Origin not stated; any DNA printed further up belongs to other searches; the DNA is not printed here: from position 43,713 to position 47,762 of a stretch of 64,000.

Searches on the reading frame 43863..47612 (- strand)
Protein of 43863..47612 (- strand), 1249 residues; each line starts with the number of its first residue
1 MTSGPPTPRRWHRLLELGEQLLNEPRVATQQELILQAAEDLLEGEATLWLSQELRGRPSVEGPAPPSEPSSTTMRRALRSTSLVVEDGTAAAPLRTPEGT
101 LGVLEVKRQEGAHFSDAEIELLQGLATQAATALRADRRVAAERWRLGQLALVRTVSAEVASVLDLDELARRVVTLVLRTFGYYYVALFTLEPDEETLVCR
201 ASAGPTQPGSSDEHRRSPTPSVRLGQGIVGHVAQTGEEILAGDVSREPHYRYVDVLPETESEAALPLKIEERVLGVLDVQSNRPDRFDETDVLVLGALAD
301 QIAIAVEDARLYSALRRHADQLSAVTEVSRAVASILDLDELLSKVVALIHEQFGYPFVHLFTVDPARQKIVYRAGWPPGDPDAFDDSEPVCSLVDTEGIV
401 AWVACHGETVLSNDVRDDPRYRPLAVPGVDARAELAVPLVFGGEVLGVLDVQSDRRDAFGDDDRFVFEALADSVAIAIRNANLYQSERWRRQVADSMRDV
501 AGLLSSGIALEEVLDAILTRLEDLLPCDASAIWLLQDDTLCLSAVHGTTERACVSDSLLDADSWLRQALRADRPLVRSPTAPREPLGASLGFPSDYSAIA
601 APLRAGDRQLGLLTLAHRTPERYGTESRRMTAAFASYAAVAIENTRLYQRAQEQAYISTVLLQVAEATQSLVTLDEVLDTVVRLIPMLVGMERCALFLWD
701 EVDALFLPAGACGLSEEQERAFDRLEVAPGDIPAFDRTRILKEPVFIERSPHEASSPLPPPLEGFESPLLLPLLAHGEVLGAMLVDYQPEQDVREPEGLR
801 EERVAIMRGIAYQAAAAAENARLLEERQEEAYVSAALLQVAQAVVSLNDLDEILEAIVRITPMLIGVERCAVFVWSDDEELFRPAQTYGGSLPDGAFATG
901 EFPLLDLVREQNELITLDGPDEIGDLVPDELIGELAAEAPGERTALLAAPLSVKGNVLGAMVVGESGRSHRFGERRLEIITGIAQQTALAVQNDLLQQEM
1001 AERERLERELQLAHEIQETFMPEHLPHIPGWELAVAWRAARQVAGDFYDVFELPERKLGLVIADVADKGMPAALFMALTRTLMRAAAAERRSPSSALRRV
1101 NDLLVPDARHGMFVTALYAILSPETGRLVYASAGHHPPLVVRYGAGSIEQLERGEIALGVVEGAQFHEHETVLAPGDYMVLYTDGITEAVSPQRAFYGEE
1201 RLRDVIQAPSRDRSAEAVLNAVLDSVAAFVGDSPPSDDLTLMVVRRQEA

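Call 11: search_protein_families(library=pfam, proteins=[window:43863-47612:-], max_evalue=0.001)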
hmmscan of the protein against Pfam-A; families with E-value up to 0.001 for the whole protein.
window:43863-47612:- (1249 aa): 4 families
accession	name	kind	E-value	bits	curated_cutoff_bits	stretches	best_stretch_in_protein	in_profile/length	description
PF13185.12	GAF_2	-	7.6e-84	279.2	28.6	6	336-478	2-135/136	GAF domain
PF01590.32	GAF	-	2.8e-76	254.9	22.4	6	164-306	1-133/133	GAF domain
PF13492.12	GAF_3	-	1.3e-67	226.5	27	6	510-644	2-129/129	GAF domain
PF07228.17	SpoIIE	-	3.9e-53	180.7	25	1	1055-1246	2-191/192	Stage II sporulation protein E (SpoIIE)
